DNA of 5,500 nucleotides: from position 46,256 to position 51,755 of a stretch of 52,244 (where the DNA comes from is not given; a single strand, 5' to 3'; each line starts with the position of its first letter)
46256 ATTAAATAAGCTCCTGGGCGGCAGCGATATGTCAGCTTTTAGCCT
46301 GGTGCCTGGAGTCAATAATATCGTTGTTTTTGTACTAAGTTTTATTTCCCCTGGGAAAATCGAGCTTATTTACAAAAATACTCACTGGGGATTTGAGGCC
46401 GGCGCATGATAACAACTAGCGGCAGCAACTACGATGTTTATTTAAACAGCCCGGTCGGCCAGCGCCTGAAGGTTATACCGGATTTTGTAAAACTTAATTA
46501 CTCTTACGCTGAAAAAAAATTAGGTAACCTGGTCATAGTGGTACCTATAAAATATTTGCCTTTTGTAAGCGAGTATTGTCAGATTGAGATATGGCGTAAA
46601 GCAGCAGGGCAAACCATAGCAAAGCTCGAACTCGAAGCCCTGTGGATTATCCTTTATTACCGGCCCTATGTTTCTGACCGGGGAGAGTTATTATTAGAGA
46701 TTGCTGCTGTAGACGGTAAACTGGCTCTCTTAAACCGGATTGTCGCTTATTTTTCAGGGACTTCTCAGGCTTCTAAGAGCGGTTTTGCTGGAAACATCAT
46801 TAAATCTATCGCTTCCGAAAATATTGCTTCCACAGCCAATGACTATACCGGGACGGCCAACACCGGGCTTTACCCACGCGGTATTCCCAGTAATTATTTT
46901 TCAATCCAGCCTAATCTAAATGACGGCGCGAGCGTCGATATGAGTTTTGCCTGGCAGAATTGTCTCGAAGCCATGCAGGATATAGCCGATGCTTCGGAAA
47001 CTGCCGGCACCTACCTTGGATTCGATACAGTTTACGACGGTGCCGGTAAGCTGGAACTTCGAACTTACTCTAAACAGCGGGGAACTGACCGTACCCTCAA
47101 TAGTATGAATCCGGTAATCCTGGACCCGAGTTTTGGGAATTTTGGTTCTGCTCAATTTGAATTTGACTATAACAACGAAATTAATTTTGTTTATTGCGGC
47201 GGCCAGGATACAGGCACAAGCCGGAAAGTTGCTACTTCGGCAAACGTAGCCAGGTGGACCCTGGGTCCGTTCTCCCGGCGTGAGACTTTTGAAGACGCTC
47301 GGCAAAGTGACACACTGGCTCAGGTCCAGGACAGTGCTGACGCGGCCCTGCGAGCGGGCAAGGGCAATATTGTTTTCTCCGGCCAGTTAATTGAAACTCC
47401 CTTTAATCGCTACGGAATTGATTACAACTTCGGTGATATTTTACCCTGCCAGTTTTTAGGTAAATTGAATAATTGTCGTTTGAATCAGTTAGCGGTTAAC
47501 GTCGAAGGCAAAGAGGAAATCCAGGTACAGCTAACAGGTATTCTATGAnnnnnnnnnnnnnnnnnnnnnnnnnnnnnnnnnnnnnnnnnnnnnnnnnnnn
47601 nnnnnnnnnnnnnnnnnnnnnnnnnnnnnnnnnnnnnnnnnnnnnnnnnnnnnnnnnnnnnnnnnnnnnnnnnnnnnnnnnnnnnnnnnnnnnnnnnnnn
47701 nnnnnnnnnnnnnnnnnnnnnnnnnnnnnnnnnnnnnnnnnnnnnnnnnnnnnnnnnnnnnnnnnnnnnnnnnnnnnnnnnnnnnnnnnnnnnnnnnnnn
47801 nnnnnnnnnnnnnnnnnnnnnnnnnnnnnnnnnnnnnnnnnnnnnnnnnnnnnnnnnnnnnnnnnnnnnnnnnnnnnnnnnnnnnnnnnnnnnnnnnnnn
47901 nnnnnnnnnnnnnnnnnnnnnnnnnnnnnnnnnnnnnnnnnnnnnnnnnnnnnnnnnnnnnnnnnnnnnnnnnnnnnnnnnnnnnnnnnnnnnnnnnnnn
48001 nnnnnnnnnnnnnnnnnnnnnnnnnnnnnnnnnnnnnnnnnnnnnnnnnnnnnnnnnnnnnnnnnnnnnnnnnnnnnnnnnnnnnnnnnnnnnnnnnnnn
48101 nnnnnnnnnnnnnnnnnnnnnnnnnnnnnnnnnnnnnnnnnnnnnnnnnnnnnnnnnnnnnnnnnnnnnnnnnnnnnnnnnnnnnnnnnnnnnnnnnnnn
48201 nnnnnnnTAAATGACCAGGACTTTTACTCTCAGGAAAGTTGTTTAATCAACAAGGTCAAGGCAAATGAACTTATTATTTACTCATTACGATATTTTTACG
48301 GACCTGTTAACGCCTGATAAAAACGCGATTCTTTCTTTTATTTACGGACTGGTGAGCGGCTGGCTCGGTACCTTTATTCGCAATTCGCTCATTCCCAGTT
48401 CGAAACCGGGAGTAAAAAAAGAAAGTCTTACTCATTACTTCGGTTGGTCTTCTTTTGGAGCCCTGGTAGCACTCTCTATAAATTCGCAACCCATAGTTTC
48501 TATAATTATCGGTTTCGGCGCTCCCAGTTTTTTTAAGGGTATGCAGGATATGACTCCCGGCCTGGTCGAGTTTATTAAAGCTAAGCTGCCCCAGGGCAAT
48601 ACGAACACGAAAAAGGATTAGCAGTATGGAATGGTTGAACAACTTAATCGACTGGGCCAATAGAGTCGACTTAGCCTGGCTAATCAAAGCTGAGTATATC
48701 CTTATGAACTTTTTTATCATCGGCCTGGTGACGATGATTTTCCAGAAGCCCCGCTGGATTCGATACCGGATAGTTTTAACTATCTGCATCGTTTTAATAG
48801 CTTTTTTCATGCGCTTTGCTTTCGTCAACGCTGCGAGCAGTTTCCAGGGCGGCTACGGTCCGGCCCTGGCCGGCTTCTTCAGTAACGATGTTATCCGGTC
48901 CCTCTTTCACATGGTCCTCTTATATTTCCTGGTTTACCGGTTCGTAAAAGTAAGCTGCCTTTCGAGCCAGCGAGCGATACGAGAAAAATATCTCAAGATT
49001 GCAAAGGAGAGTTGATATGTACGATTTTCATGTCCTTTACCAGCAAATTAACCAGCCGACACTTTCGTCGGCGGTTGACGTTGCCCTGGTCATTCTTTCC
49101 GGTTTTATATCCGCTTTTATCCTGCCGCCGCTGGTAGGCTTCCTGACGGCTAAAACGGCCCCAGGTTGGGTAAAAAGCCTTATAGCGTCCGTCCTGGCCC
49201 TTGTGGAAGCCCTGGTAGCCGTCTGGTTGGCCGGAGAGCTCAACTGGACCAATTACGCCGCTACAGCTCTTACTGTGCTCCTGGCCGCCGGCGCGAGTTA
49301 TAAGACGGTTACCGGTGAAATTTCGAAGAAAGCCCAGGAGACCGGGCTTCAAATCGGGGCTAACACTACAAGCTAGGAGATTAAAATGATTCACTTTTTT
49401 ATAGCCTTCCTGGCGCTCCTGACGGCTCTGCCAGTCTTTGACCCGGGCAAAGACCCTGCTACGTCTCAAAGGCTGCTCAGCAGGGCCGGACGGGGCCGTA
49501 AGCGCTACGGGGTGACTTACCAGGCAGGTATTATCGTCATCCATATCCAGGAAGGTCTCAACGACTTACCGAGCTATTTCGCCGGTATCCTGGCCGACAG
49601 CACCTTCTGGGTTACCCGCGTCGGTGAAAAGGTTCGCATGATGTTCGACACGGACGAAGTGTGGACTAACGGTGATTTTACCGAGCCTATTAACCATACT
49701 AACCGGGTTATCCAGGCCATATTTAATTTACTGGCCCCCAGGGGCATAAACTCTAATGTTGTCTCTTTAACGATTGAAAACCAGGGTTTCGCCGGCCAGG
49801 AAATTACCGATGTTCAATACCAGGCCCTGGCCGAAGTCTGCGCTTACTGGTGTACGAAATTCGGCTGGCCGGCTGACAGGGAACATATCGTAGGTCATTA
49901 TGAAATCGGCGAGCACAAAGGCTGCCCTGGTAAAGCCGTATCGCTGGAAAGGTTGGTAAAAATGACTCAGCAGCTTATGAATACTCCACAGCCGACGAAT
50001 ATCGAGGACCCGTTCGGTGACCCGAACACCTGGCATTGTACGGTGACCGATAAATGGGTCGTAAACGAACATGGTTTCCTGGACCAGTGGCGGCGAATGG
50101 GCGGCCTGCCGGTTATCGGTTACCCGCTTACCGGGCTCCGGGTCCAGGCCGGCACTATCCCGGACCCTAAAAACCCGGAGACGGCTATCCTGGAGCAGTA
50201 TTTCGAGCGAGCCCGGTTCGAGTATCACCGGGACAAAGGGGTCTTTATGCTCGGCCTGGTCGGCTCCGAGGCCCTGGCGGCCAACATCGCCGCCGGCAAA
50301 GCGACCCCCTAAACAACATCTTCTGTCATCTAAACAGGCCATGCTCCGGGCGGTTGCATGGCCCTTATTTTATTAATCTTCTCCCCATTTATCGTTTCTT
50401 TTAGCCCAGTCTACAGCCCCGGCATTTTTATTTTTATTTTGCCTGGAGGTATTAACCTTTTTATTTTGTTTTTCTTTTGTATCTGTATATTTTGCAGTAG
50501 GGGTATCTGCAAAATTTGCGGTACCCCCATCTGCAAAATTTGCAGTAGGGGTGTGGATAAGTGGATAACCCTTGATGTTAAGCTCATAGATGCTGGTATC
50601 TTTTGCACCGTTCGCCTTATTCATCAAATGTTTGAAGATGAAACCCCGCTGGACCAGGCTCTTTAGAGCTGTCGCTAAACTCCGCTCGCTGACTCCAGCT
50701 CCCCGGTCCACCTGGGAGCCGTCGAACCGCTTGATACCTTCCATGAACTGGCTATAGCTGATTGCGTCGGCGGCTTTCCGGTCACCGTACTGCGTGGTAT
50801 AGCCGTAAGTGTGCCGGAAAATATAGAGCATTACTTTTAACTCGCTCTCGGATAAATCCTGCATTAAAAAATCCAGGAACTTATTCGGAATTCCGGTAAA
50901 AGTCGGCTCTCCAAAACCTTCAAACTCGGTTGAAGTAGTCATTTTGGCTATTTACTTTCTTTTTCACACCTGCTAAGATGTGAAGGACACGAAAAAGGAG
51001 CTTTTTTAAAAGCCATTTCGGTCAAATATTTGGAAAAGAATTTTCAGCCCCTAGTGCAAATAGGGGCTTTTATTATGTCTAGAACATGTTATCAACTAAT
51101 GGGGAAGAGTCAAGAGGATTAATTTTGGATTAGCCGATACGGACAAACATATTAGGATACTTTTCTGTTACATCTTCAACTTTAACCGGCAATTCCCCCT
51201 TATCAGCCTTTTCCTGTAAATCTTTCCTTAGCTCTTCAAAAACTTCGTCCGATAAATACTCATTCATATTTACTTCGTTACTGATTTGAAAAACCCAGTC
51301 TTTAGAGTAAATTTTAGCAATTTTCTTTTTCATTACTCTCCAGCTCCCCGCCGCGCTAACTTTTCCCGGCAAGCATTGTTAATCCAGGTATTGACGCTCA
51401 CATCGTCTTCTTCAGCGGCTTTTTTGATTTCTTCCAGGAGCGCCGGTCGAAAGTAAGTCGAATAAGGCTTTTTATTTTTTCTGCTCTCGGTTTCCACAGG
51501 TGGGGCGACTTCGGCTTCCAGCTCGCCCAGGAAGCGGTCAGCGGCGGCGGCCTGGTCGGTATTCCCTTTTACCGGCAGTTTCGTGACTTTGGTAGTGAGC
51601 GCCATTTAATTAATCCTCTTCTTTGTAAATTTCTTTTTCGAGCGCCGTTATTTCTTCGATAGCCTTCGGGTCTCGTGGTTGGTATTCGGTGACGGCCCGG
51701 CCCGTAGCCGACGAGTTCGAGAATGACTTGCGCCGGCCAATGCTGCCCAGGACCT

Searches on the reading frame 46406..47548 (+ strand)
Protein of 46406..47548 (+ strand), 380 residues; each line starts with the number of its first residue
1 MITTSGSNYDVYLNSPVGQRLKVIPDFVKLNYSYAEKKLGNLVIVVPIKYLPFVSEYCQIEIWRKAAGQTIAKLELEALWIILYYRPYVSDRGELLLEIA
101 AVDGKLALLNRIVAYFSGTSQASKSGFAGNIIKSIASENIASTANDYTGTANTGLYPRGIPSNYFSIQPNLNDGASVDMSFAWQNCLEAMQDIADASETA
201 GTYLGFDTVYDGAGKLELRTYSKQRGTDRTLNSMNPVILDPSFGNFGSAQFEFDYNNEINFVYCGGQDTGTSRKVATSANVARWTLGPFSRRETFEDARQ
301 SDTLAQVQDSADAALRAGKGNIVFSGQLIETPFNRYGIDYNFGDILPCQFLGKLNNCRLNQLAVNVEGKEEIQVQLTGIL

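Call 48: search_protein_families(library=pfam, proteins=[window:46406-47548:+], max_evalue=0.05)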
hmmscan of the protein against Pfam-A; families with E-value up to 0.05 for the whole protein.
window:46406-47548:+ (380 aa): 1 family
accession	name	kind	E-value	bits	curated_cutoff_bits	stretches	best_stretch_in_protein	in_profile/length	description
PF14594.13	Sipho_Gp37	-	4.6e-16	59.2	26.2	1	81-359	66-350/370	Siphovirus ReqiPepy6 Gp37-like protein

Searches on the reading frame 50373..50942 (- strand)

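Call 36: search_protein_families(library=phrogs, proteins=[window:50373-50942:-], max_evalue=0.01)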
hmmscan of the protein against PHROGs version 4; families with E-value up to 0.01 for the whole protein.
window:50373-50942:- (189 aa): 11 families
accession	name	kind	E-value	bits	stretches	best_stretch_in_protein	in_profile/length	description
phrog_678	-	DNA, RNA and nucleotide metabolism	9.9e-13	49.3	1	13-172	30-190/346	replication initiation O-like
phrog_18020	-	DNA, RNA and nucleotide metabolism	1.7e-07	32.3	1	16-160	15-129/248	replication initiation O-like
phrog_428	-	DNA, RNA and nucleotide metabolism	1.2e-06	29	1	15-172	90-218/455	replication initiation protein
phrog_277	-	DNA, RNA and nucleotide metabolism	3.7e-06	27.4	1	15-174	29-177/318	replication initiation O-like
phrog_345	-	DNA, RNA and nucleotide metabolism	4.2e-06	27.7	1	13-169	25-164/297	replication initiation O-like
phrog_270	-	DNA, RNA and nucleotide metabolism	5.2e-06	27.1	1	24-171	41-170/383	replication initiation protein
phrog_11233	-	DNA, RNA and nucleotide metabolism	0.00015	22.3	1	85-186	61-161/297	replication initiation protein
phrog_2365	-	DNA, RNA and nucleotide metabolism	0.00019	22.5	1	16-66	30-75/232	replication initiation O-like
phrog_8102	-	DNA, RNA and nucleotide metabolism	0.0015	18.6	1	28-124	30-109/337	replication initiation protein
phrog_21732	-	unknown function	0.0027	18.1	1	18-109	11-84/360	-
phrog_391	-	DNA, RNA and nucleotide metabolism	0.0043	17.7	1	77-167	42-151/298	replication initiation O-like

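Call 37: search_protein_families(library=pfam, proteins=[window:50373-50942:-], max_evalue=0.05)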
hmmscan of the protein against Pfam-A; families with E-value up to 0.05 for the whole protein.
window:50373-50942:- (189 aa): 2 families
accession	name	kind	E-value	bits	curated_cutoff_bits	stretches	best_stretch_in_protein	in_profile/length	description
PF04492.19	Phage_rep_O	-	1.8e-07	32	28.7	1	15-106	9-83/95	Bacteriophage replication protein O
PF13730.12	HTH_36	-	0.0025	18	25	0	83-102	36-55/55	Helix-turn-helix domain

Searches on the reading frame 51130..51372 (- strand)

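Call 36: search_protein_families(library=phrogs, proteins=[window:51130-51372:-], max_evalue=0.01)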
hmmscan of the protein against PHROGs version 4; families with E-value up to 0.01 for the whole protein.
window:51130-51372:- (80 aa): 1 family
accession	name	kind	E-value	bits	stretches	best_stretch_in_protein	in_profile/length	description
phrog_14163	-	unknown function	0.0059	17.7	1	17-71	12-64/88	-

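Call 37: search_protein_families(library=pfam, proteins=[window:51130-51372:-], max_evalue=0.05)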
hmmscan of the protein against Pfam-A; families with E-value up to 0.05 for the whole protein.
window:51130-51372:- (80 aa): 1 family
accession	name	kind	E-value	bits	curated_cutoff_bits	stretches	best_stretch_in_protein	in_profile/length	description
PF10637.15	Ofd1_CTDD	-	0.0096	15.8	27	1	27-72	26-73/255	Oxoglutarate and iron-dependent oxygenase degradation C-term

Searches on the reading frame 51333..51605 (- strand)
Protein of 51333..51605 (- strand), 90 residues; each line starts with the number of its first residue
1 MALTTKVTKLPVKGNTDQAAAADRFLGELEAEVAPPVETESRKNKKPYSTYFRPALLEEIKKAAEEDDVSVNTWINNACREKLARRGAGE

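Call 36: search_protein_families(library=phrogs, proteins=[window:51333-51605:-], max_evalue=0.01)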
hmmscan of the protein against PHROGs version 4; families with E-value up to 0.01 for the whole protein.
window:51333-51605:- (90 aa): 3 families
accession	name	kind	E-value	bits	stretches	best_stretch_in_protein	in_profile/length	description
phrog_13890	-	unknown function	3.2e-06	28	1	57-86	29-58/73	-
phrog_582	-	transcription regulation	0.00012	23.3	1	41-86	53-98/105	Arc-like repressor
phrog_18157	-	transcription regulation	0.0053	18.6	0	32-81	36-85/93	transcriptional repressor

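Call 37: search_protein_families(library=pfam, proteins=[window:51333-51605:-], max_evalue=0.05)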
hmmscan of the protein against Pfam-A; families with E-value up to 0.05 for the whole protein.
window:51333-51605:- (90 aa): 1 family
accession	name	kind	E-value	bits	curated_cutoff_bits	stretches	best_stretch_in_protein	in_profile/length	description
PF05534.18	HicB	-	0.0039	17.5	21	1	54-78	26-50/51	HicB family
